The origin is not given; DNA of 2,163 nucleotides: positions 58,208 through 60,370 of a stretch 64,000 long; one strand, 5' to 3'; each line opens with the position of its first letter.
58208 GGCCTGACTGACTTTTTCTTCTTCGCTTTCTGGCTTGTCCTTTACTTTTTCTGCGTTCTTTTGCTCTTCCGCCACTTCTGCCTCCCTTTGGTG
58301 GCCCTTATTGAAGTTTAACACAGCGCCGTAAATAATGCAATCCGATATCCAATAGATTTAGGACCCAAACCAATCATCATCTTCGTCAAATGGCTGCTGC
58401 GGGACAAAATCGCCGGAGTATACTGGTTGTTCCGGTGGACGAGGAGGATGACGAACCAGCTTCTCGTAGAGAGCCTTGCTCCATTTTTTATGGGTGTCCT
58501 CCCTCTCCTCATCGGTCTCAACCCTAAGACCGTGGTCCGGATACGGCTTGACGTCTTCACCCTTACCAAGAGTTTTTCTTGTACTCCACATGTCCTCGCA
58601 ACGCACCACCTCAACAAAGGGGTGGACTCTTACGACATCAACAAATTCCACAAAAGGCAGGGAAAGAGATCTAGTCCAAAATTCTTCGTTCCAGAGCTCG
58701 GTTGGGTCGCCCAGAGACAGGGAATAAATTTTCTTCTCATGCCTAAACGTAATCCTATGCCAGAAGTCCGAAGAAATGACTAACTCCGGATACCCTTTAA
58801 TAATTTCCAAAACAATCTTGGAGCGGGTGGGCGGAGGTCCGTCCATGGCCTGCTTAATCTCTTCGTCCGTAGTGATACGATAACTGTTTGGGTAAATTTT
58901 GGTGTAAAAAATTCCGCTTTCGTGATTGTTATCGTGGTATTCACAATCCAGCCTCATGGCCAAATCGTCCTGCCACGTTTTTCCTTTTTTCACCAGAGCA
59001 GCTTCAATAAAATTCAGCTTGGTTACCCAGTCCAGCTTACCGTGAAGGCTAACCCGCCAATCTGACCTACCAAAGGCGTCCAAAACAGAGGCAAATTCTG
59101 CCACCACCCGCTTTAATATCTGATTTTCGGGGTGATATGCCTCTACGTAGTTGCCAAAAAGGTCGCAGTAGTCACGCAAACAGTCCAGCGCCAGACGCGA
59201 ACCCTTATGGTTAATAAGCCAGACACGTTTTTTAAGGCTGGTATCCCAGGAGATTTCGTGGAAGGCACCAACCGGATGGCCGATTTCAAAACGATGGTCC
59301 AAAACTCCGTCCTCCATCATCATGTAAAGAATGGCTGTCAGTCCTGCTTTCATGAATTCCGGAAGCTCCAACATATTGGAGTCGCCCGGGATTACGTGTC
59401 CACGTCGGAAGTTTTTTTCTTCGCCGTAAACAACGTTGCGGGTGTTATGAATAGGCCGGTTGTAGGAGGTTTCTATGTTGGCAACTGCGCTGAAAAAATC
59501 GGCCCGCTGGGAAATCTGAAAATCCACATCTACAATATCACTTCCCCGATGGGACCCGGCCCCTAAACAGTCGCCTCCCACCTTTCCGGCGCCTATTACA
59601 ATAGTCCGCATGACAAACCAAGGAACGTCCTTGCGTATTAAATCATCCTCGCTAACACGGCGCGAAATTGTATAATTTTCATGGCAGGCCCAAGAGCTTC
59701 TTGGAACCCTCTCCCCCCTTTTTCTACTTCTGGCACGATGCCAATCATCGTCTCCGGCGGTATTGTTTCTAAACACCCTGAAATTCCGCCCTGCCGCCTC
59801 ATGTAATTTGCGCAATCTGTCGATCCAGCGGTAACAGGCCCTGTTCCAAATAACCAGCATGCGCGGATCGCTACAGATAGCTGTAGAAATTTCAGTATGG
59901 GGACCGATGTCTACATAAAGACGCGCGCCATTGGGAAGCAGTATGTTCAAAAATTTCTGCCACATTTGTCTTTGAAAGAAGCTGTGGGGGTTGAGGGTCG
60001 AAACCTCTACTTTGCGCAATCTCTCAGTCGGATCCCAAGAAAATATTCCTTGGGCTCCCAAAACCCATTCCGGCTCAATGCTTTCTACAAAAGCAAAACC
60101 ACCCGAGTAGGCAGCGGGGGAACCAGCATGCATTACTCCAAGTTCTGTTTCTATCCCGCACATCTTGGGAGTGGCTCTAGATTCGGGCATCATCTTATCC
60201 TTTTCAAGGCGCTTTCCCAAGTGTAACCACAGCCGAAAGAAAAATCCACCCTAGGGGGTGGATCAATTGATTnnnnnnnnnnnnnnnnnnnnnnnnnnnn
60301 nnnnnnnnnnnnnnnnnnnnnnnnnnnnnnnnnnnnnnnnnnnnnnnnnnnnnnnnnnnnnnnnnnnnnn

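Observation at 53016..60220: Three PafA/Dop-family paralogs instead of the usual two, all oversized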

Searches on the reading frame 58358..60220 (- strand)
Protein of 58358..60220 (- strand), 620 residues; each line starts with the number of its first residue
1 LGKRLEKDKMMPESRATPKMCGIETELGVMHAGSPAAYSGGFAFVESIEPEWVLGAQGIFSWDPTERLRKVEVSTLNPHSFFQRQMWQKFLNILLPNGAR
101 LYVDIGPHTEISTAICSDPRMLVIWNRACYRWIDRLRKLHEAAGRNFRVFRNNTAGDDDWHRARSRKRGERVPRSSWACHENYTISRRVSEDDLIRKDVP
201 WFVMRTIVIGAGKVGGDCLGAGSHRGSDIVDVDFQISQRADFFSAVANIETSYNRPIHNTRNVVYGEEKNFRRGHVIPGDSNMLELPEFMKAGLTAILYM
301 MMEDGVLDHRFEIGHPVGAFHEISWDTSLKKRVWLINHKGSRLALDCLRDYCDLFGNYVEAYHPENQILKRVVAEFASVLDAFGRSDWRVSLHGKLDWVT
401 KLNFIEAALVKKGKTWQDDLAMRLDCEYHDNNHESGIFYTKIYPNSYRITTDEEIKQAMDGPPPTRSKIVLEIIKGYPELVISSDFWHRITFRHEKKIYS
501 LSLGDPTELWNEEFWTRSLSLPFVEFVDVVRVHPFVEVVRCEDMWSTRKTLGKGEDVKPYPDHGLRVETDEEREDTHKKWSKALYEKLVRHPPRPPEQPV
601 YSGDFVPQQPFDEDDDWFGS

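Call 4: search_protein_families(library=pfam, proteins=[window:58358-60220:-], max_evalue=0.01)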
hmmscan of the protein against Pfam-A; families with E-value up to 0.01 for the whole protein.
window:58358-60220:- (620 aa): 1 family
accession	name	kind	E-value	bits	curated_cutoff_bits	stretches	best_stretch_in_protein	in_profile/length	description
PF03136.20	Pup_ligase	-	7.4e-79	266.2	25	1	20-488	2-438/441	Pup-ligase protein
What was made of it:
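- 58358..60190 (-): Paralog 1, group A, Dop-type enzyme (610 aa; the ORF can be extended to 60220). PF03136 266 bits (call 4).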

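Call 5: search_protein_families(library=ncbifam, proteins=[window:58358-60220:-], max_evalue=0.01)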
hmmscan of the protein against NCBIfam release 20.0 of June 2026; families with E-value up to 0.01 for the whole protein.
window:58358-60220:- (620 aa): 2 families
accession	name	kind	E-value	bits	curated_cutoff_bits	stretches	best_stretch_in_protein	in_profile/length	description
TIGR03688.1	depupylase_Dop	equivalog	1.1e-64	219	492.3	1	91-509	81-473/485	depupylase/deamidase Dop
TIGR03686.1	pupylate_PafA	equivalog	2.6e-55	187.9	551.3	1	86-496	37-433/457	Pup--protein ligase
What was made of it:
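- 58358..60190 (-): TIGR03688 Dop 219 bits against PafA 188 bits, both far below the equivalog cut-offs (call 5).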

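Call 8: search_solved_structures(query=window:58358-60220:-, show_alignments=2)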
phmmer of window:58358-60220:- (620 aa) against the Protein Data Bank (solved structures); distinct sequences matched with E-value up to 0.001: 5.
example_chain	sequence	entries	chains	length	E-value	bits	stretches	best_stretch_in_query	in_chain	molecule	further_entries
4b0r_A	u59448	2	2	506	2.1e-51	178.3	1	20-464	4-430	DEAMIDASE-DEPUPYLASE DOP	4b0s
5lrt_A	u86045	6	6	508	2.1e-51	178.2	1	20-464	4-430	Depupylase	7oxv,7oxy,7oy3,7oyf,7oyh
9cku_G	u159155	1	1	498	4.8e-43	150.7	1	91-476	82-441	Pup deamidase/depupylase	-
4b0t_A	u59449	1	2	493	3.3e-34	121.5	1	90-513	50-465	PUP--PROTEIN LIGASE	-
4bjr_A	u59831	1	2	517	1.8e-33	119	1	90-513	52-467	PUP--PROTEIN LIGASE, PROKARYOTIC UBIQUITIN-LIKE PROTEIN PUP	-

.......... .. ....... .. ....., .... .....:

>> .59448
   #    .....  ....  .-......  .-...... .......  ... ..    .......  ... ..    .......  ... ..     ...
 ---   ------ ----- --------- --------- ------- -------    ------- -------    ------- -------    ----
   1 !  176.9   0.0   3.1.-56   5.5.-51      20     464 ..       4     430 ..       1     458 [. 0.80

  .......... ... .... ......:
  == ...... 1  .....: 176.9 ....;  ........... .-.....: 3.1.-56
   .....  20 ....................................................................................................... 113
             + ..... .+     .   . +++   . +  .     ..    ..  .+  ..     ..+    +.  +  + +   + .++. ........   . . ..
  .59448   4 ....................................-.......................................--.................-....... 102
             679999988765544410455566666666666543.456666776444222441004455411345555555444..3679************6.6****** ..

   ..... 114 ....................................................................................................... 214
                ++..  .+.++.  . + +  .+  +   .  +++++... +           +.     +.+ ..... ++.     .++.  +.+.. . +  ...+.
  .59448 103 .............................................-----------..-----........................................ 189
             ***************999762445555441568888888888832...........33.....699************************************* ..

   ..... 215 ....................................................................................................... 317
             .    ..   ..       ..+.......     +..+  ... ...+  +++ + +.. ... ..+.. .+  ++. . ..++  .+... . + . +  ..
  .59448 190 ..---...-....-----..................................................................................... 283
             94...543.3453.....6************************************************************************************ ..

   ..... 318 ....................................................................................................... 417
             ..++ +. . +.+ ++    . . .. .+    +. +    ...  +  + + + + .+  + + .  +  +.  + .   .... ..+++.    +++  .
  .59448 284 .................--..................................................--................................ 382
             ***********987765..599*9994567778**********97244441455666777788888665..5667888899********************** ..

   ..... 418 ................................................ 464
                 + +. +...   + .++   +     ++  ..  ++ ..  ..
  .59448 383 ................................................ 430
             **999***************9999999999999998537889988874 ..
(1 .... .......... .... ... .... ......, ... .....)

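Call 49: find_homologous_proteins(query=window:58358-60190:-, max_evalue=1e-20)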
Query window:58358-60190:- (610 aa): 2135 proteins with E <= 1e-20 among 8000 candidates; the best 120 are listed.
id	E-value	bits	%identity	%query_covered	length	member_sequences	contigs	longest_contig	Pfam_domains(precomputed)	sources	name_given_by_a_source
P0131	0.0e+0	1459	100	100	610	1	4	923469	PF03136.21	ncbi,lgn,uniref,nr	ncbi:MAG: proteasome accessory factor PafA2 family protein [Candidatus Sungiibacteriota bacterium]|u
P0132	2.5e-141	490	47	84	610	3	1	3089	PF03136.21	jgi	-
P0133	3.9e-141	490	48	85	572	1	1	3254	PF03136.21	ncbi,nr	ncbi:proteasome accessory factor PafA2 family protein [Patescibacteria group bacterium]|nr:proteasom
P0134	2.1e-139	484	48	84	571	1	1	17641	PF03136.21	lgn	-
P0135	2.6e-137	477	48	85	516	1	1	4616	PF03136.21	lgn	-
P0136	3.6e-136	473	46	87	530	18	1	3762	PF03136.21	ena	-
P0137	7.9e-134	466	46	87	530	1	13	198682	PF03136.21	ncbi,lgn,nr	ncbi:MAG: proteasome accessory factor PafA2 family protein [Candidatus Sungbacteria bacterium]|nr:pr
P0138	1.3e-125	438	43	92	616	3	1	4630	PF03136.21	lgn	-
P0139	3.8e-125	437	41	94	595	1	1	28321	PF03136.21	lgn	-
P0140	4.6e-124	433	43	85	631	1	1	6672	PF03136.21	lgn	-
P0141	2.5e-123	431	43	85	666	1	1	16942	PF03136.21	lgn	-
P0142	7.7e-121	423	45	86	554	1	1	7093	PF03136.21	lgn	-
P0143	2.4e-120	421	42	85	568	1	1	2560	PF03136.21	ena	-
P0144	3.7e-119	417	44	84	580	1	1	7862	PF03136.21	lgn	-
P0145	1.9e-117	411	42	85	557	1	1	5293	PF03136.21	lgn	-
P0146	4.8e-116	407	44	85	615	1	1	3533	PF03136.21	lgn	-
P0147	5.6e-116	407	42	87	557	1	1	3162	PF03136.21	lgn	-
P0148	3.8e-115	404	41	87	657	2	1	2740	PF03136.21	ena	-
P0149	1.4e-114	402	41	87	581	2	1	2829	PF03136.21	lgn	-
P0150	2.4e-112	395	39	84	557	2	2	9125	PF03136.21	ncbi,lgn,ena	-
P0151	6.5e-112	393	41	84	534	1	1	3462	PF03136.21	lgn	-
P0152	1.9e-109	385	40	85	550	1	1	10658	PF03136.21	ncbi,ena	-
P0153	3.1e-106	374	40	85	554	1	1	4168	PF03136.21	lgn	-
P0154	1.9e-103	365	40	81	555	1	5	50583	PF03136.21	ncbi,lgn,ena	ncbi:MAG: proteasome accessory factor PafA2 family protein [Patescibacteria group bacterium]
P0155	9.6e-98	346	39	83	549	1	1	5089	PF03136.21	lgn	-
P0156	3.0e-95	338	39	78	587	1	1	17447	PF03136.21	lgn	-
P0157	2.7e-91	325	37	91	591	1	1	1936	PF03136.21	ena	-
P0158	5.1e-91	324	37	81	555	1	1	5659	PF03136.21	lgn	-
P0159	3.1e-86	308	38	82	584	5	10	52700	PF03136.21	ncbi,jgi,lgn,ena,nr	ncbi:MAG: hypothetical protein A3D41_03900 [Candidatus Sungbacteria bacterium RIFCSPHIGHO2_02_FULL_4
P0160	9.6e-74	267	37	82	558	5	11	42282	PF03136.21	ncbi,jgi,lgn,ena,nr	ncbi:MAG: hypothetical protein A2676_01210 [Candidatus Sungbacteria bacterium RIFCSPHIGHO2_01_FULL_5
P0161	2.5e-61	226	35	77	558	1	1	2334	PF03136.21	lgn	-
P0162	9.5e-61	224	33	78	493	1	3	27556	PF03136.21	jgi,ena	jgi:proteasome accessory factor A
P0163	4.3e-59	219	34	81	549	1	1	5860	PF03136.21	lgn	-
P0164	7.2e-59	218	33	78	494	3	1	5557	PF03136.21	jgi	-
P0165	1.2e-58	217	33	78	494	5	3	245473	PF03136.21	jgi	jgi:proteasome accessory factor PafA2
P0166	1.5e-58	217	33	78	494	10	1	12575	PF03136.21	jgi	jgi:proteasome accessory factor A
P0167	1.5e-58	217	33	78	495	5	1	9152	PF03136.21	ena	-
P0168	2.5e-58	216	32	80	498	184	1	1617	PF03136.21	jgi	jgi:proteasome accessory factor A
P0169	5.2e-58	215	32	78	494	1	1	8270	PF03136.21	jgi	jgi:Pup amidohydrolase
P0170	6.4e-58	215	33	78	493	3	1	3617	PF03136.21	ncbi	-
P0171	8.3e-58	214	34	78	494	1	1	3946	PF03136.21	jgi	-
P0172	1.1e-57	214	32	78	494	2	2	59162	PF03136.21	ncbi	ncbi:MAG: depupylase/deamidase Dop [Actinomycetota bacterium]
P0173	1.9e-57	213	32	78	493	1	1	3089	PF03136.21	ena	-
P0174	2.3e-57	213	33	78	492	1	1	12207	PF03136.21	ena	-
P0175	2.5e-57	213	34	78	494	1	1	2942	PF03136.21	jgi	-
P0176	2.6e-57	213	32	78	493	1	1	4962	PF03136.21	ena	-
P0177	3.0e-57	213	32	78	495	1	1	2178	PF03136.21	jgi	jgi:Pup amidohydrolase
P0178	3.4e-57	212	32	78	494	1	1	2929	PF03136.21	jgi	jgi:proteasome accessory factor PafA2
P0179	3.8e-57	212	32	78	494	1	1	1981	PF03136.21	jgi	jgi:proteasome accessory factor PafA2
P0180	4.5e-57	212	31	78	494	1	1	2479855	PF03136.21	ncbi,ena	-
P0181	7.2e-57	211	32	78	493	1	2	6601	PF03136.21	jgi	jgi:proteasome accessory factor PafA2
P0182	8.4e-57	211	32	78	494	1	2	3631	PF03136.21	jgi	jgi:proteasome accessory factor PafA2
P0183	1.0e-56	211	32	78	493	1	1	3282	PF03136.21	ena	-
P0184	1.1e-56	211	32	78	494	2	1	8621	PF03136.21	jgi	jgi:proteasome accessory factor PafA2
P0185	1.1e-56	211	31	78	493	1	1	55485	PF03136.21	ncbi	ncbi:MAG: depupylase/deamidase Dop [Actinomycetota bacterium]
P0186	1.2e-56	211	32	78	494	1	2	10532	PF03136.21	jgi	jgi:Pup amidohydrolase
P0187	1.3e-56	210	32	78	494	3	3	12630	PF03136.21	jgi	jgi:proteasome accessory factor PafA2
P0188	1.4e-56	210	33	78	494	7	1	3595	PF03136.21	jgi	jgi:Pup amidohydrolase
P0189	1.6e-56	210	32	78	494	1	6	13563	PF03136.21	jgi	jgi:proteasome accessory factor PafA2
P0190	1.9e-56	210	32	78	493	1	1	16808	PF03136.21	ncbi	-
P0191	2.1e-56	210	32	78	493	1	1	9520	PF03136.21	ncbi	ncbi:MAG: depupylase/deamidase Dop [Actinomycetota bacterium]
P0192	2.3e-56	210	30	78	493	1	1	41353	PF03136.21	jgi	jgi:proteasome accessory factor PafA2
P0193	2.6e-56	209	31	78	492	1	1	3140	PF03136.21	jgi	jgi:proteasome accessory factor PafA2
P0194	3.0e-56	209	33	78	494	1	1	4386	PF03136.21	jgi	jgi:Pup amidohydrolase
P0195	3.1e-56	209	30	78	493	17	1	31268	PF03136.21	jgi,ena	jgi:proteasome accessory factor A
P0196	3.4e-56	209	32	78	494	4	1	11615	PF03136.21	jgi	jgi:Pup amidohydrolase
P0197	4.1e-56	209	33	74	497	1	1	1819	PF03136.21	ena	-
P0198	4.8e-56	209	33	77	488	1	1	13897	PF03136.21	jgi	jgi:proteasome accessory factor A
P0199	4.9e-56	209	31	78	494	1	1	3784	PF03136.21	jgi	-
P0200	5.4e-56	208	33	78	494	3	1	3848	PF03136.21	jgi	jgi:proteasome accessory factor PafA2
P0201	5.5e-56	208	32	78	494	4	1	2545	PF03136.21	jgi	jgi:Pup amidohydrolase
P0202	5.8e-56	208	32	78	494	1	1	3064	PF03136.21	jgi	jgi:Pup amidohydrolase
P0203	1.1e-55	207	32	78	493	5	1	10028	PF03136.21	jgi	jgi:Pup amidohydrolase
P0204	1.2e-55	207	31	78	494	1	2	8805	PF03136.21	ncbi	ncbi:MAG: depupylase/deamidase Dop [Actinomycetota bacterium]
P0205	1.3e-55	207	32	78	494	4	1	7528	PF03136.21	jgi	jgi:Pup amidohydrolase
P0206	1.3e-55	207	32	78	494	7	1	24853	PF03136.21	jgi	jgi:Pup amidohydrolase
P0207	1.6e-55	207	32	78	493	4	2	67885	PF03136.21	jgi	jgi:Pup amidohydrolase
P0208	1.6e-55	207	31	81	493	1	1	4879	PF03136.21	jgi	jgi:proteasome accessory factor PafA2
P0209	1.7e-55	207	33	72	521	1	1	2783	PF03136.21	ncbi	-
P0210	1.8e-55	207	31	78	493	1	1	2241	PF03136.21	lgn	-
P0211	1.9e-55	207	32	78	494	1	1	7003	PF03136.21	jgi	jgi:Pup amidohydrolase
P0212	1.9e-55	207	32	78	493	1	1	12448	PF03136.21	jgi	jgi:proteasome accessory factor PafA2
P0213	2.1e-55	206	30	78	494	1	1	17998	PF03136.21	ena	-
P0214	2.1e-55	206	34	80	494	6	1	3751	PF03136.21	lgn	-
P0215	2.3e-55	206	32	78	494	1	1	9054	PF03136.21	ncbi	-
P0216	2.5e-55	206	32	78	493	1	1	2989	PF03136.21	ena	-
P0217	2.5e-55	206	32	78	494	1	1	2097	PF03136.21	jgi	jgi:Pup amidohydrolase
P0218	2.7e-55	206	33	77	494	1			PF03136.21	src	-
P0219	2.7e-55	206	31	78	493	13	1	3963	PF03136.21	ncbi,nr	ncbi:MAG: proteasome accessory factor PafA2 [Actinomycetota bacterium]|nr:proteasome accessory facto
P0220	2.7e-55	206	33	78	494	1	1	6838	PF03136.21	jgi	jgi:Pup amidohydrolase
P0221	2.7e-55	206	32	78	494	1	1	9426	PF03136.21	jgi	jgi:proteasome accessory factor PafA2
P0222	3.1e-55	206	32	78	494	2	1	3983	PF03136.21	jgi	jgi:proteasome accessory factor PafA2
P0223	3.4e-55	206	33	78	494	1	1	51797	PF03136.21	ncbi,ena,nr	ncbi:MAG TPA: depupylase/deamidase Dop [Actinomycetota bacterium]|nr:depupylase/deamidase Dop [Actin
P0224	3.7e-55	206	33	78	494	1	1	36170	PF03136.21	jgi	-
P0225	4.0e-55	206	33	78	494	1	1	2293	PF03136.21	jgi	jgi:proteasome accessory factor PafA2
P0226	4.4e-55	205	32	78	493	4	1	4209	PF03136.21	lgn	-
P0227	5.1e-55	205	31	78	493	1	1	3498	PF03136.21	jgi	jgi:Pup amidohydrolase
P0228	5.2e-55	205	31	78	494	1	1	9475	PF03136.21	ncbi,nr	ncbi:MAG: proteasome accessory factor PafA2 [Actinobacteria bacterium]|nr:proteasome accessory facto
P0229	5.6e-55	205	31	78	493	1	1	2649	PF03136.21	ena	-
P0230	7.2e-55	205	31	78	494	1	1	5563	PF03136.21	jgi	jgi:proteasome accessory factor A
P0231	7.3e-55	205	32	78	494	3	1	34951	PF03136.21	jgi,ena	-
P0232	7.9e-55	205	34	78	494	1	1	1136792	PF03136.21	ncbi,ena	-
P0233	8.1e-55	204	31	78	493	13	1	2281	PF03136.21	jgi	jgi:Pup amidohydrolase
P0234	8.3e-55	204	32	78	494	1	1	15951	PF03136.21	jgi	jgi:proteasome accessory factor A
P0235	9.1e-55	204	32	78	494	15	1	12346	PF03136.21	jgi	jgi:Pup amidohydrolase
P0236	9.6e-55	204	31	78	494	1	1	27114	PF03136.21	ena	-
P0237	9.6e-55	204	32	78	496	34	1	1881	PF03136.21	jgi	jgi:proteasome accessory factor PafA2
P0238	9.6e-55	204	32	78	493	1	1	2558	PF03136.21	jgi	jgi:proteasome accessory factor A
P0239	9.8e-55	204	34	77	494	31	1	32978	PF03136.21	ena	-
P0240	1.0e-54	204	33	78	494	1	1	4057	PF03136.21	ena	-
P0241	1.1e-54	204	32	78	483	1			PF03136.21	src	-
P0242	1.1e-54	204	32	77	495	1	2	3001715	PF03136.21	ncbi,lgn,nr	ncbi:MAG: depupylase/deamidase Dop [Acidimicrobiia bacterium]|nr:depupylase/deamidase Dop [Acidimicr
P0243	1.1e-54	204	30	78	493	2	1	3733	PF03136.21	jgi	jgi:proteasome accessory factor A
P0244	1.2e-54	204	32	78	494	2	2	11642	PF03136.21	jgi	jgi:proteasome accessory factor PafA2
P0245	1.4e-54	204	33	80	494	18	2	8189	PF03136.21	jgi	jgi:proteasome accessory factor A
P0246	1.4e-54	204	33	78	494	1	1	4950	PF03136.21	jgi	jgi:proteasome accessory factor PafA2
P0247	1.4e-54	204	34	78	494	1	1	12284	PF03136.21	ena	-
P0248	1.6e-54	204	30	78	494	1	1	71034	PF03136.21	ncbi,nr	ncbi:MAG TPA: depupylase/deamidase Dop [Actinomycetota bacterium]|nr:depupylase/deamidase Dop [Actin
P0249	1.6e-54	203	31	82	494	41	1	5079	PF03136.21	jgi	-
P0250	1.7e-54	203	31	78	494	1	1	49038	PF03136.21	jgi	jgi:Pup amidohydrolase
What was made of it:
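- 58358..60190 (-): Its nearest relatives outside the clade are actinobacterial Dop (call 49).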

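Call 50: find_encoding_contigs(protein=P0159, flank=10000, max_places=1)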
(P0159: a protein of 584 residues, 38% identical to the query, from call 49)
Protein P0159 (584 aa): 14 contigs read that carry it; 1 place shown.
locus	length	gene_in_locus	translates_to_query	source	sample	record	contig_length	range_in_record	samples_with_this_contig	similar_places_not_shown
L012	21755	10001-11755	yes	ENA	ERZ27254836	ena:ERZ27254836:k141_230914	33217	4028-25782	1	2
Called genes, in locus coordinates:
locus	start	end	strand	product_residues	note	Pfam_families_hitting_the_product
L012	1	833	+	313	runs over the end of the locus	-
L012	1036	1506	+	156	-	PF14584:DUF4446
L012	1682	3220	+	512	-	PF00009:GTP_EFTU, PF09439:SRPRB (faint), PF00071:Ras, PF01926:MMR_HSR1, PF22042:EF-G_D2, PF11987:IF-2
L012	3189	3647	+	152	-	PF02033:RBFA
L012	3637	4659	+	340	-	PF01368:DHH, PF02272:DHHA1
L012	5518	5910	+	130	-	PF07883:Cupin_2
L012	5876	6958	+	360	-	-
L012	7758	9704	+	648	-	PF00004:AAA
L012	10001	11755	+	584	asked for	PF03136:Pup_ligase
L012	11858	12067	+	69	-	-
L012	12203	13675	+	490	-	PF00478:IMPDH, PF03060:NMO (faint), PF00571:CBS, PF01070:FMN_dh (weak)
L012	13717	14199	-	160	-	-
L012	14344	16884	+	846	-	-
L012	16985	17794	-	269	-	-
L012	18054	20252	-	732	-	PF01138:RNase_PH, PF03725:RNase_PH_C, PF03726:PNPase, PF01138:RNase_PH, PF00013:KH_1, PF00575:S1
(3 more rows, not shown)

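Call 51: find_encoding_contigs(protein=P0154, flank=10000, max_places=1)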
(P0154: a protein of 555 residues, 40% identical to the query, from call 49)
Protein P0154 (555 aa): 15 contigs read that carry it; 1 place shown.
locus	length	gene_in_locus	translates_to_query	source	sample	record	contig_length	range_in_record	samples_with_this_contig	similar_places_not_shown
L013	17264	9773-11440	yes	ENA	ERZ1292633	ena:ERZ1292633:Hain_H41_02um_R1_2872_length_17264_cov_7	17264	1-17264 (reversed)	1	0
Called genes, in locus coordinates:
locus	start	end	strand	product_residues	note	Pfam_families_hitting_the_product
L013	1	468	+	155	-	?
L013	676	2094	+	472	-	-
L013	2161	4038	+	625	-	PF06480:FtsH_ext (weak), PF00004:AAA, PF17862:AAA_lid_3, PF01434:Peptidase_M41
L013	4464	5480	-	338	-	PF00089:Trypsin, PF13365:Trypsin_2, PF00595:PDZ (weak), PF13180:PDZ_2, PF17820:PDZ_6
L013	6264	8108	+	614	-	PF17758:Prot_ATP_ID_OB_N, PF16450:Prot_ATP_ID_OB_C, PF00004:AAA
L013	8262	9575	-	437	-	PF00202:Aminotran_3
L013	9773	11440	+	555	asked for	PF03136:Pup_ligase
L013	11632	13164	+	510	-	PF03136:Pup_ligase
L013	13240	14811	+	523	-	-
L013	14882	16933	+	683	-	PF10060:DUF2298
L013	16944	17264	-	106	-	?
